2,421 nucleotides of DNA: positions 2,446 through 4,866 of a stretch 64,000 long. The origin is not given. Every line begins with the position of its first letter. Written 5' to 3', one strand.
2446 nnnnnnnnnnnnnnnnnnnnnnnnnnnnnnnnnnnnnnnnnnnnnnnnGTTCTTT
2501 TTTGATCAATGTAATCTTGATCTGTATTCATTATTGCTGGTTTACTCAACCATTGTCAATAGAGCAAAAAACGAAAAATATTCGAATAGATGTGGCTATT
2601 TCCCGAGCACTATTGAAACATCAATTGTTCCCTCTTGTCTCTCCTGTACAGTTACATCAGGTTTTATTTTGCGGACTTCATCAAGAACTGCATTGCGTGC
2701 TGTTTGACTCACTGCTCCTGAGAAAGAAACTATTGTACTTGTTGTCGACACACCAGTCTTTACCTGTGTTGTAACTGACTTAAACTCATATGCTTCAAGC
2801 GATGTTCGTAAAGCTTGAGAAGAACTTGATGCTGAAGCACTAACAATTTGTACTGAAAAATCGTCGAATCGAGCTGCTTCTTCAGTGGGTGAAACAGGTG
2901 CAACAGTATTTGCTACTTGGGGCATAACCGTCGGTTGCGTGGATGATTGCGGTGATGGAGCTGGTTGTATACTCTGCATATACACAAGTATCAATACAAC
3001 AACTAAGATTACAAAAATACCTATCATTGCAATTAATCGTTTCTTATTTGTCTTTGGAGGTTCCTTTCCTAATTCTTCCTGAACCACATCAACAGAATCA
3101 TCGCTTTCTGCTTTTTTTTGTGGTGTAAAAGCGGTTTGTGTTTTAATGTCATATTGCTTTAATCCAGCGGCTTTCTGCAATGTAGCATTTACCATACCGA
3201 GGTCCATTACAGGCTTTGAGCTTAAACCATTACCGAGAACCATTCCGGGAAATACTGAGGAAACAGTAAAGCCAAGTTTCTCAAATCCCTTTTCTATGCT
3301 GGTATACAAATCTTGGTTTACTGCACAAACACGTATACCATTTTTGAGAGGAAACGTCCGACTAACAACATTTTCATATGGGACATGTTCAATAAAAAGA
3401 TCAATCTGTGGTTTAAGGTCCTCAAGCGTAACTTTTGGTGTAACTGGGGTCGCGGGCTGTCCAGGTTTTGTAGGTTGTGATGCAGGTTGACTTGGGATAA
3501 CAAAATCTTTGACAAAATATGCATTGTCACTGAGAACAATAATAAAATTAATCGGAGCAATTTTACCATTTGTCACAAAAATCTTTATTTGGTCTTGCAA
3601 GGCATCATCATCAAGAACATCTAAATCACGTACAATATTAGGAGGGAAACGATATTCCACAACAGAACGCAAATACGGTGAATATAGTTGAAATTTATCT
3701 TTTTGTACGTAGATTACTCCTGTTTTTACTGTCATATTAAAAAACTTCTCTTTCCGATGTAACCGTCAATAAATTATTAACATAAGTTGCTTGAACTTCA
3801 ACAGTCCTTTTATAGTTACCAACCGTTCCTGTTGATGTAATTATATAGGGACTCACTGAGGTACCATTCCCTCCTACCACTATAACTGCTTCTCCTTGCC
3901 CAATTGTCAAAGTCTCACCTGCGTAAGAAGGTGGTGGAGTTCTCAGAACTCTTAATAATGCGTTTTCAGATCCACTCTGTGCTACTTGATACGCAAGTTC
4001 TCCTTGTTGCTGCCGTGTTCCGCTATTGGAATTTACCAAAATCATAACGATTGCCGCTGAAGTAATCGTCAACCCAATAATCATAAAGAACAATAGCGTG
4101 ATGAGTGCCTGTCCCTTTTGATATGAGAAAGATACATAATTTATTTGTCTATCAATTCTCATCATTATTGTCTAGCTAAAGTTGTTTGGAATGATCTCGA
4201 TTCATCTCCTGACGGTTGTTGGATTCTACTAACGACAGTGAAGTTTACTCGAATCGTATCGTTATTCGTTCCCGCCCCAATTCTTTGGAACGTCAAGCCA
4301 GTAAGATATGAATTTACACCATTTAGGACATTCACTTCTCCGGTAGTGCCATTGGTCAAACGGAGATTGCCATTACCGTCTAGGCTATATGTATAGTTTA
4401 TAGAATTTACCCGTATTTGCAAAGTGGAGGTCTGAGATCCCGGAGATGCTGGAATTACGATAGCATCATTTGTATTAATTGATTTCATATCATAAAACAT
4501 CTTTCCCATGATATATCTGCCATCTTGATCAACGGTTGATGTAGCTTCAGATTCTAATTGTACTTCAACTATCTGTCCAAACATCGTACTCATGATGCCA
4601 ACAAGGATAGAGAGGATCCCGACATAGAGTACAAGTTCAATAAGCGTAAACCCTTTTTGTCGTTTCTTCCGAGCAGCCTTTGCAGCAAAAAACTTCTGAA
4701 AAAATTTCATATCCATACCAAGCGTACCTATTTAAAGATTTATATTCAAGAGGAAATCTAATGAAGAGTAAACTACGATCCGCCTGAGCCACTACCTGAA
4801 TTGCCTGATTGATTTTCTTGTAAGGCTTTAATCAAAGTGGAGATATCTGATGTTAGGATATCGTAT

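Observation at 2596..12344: Type IV pilus locus with a giant pilin and an embedded secreted C39-like peptidase, but no pilD, pilT or secretin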

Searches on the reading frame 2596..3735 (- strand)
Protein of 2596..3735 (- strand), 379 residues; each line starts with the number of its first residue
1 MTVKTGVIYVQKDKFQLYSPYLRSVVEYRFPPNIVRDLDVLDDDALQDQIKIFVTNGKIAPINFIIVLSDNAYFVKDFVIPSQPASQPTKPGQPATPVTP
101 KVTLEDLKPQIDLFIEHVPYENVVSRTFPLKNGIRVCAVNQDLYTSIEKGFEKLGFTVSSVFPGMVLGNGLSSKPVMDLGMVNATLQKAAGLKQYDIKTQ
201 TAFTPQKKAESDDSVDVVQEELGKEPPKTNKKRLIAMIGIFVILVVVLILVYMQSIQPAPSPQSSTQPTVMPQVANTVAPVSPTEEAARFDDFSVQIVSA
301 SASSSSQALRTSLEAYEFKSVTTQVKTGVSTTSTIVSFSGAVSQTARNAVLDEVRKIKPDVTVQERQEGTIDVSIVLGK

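Call 4: search_protein_families(library=pfam, proteins=[window:2596-3735:-], max_evalue=0.1)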
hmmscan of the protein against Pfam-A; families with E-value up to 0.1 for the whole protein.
window:2596-3735:- (379 aa): 0 families

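Call 5: search_protein_families(library=ncbifam, proteins=[window:2596-3735:-], max_evalue=0.1)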
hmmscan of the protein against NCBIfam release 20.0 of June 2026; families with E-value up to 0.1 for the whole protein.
window:2596-3735:- (379 aa): 7 families
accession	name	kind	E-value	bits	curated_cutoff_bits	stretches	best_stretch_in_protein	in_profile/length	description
NF038218.1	IcmG_DotF_IVB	equivalog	0.0029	17.3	200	1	202-325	18-138/266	type IVB secretion system protein IcmG/DotF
NF033483.0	PknB_PASTA_kin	equivalog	0.0048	16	450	1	198-349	297-446/563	Stk1 family PASTA domain-containing Ser/Thr kinase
NF033761.1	gliding_GltJ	equivalog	0.016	14.3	450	1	193-369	331-508/671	adventurous gliding motility protein GltJ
NF007223.0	PRK09641.1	equivalog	0.036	13.9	209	0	335-373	66-104/187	RNA polymerase sigma factor SigW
NF003004.0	PRK03814.1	equivalog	0.038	14.3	84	0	237-284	19-67/86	oxaloacetate decarboxylase subunit gamma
TIGR03593.1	yidC_nterm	equivalog_domain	0.054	13.1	58.25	0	240-327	6-80/363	membrane protein insertase YidC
NF042931.1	SAG1386_EF1546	equivalog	0.099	12.7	80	0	223-328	20-117/158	SAG1386/EF1546 family surface-associated protein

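Call 63: search_protein_families(library=pfam, proteins=[window:2596-3735:-], max_evalue=1)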
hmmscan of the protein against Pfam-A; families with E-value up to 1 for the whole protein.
window:2596-3735:- (379 aa): 1 family
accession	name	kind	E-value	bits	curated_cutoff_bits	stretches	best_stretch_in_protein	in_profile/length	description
PF06024.17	Orf78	-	0.12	13.2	29.4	1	212-253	43-84/101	Orf78 (ac78)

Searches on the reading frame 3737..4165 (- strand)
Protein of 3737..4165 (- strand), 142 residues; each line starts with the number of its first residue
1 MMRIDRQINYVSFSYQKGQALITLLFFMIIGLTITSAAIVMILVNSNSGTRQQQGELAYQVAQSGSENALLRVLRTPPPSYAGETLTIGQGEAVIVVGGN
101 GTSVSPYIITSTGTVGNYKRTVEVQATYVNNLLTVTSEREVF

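Call 4: search_protein_families(library=pfam, proteins=[window:3737-4165:-], max_evalue=0.1)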
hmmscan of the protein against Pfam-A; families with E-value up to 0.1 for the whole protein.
window:3737-4165:- (142 aa): 3 families
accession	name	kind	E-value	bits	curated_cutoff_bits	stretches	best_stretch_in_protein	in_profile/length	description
PF00781.29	DAGK_cat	-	0.0094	16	23.6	1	40-102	2-67/125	Diacylglycerol kinase catalytic domain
PF14341.11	PilX_N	-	0.023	15.1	25.5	1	17-66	1-50/51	PilX N-terminal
PF06653.16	Claudin_3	-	0.023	15.1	28.7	1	11-61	86-136/163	Tight junction protein, Claudin-like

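Call 5: search_protein_families(library=ncbifam, proteins=[window:3737-4165:-], max_evalue=0.1)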
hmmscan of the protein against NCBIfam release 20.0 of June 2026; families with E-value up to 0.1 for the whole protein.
window:3737-4165:- (142 aa): 0 families

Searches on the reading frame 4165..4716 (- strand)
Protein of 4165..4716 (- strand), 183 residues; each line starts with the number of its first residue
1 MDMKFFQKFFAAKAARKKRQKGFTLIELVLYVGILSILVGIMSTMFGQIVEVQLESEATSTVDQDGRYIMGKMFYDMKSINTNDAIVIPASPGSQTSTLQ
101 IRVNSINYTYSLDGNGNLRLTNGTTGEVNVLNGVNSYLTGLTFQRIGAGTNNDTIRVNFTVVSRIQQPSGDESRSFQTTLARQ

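Call 4: search_protein_families(library=pfam, proteins=[window:4165-4716:-], max_evalue=0.1)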
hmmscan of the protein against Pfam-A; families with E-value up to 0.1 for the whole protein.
window:4165-4716:- (183 aa): 2 families
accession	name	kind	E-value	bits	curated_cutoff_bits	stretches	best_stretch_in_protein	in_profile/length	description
PF07963.17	N_methyl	-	1.4e-07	31.2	21.2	1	17-42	1-26/27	Prokaryotic N-terminal methylation motif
PF10502.14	Peptidase_S26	-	0.02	15.3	22.9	1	26-94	2-69/168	Signal peptidase, peptidase S26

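Call 5: search_protein_families(library=ncbifam, proteins=[window:4165-4716:-], max_evalue=0.1)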
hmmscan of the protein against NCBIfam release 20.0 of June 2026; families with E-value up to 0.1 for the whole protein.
window:4165-4716:- (183 aa): 12 families
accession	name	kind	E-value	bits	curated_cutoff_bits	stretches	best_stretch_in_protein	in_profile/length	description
NF007862.0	PRK10574.1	equivalog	0.0012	19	138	1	18-42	2-26/145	prepilin peptidase-dependent pilin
TIGR02599.1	TIGR02599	subfamily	0.0012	18.1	256.5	1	22-68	1-47/361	Verru_Chthon cassette protein C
NF041775.1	typeIV_PilA_Myxo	equivalog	0.0015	18.6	400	1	18-88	8-76/214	type IV pilin protein PilA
TIGR02532.1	IV_pilin_GFxxxE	domain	0.002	17.9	16.3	1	20-41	1-22/24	prepilin-type N-terminal cleavage/methylation domain-containing protein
NF041002.1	pilin_ComGF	equivalog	0.0021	18.3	80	1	20-58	1-37/139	competence type IV pilus minor pilin ComGF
NF040982.1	ComGD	equivalog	0.0026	18.2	70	1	20-137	1-112/139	competence type IV pilus minor pilin ComGD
NF041013.1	T4P_ComGE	equivalog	0.012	15.7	49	1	18-57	1-37/83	competence type IV pilus minor pilin ComGE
TIGR01708.2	typeII_sec_gspH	equivalog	0.013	15.5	80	1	20-51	1-33/169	type II secretion system minor pseudopilin GspH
TIGR02596.1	TIGR02596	subfamily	0.024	14.7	70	1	23-62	1-41/196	Verru_Chthon cassette protein D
NF038304.1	EPS_HpsC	equivalog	0.034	13.7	200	1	3-52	3-49/318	hormogonium polysaccharide secretion pseudopilin HpsC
NF007800.0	PRK10506.1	equivalog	0.035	13.9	158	1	16-41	4-29/163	prepilin peptidase-dependent protein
TIGR00387.1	glcD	equivalog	0.095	11.5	567.9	0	61-120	37-96/413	glycolate oxidase subunit GlcD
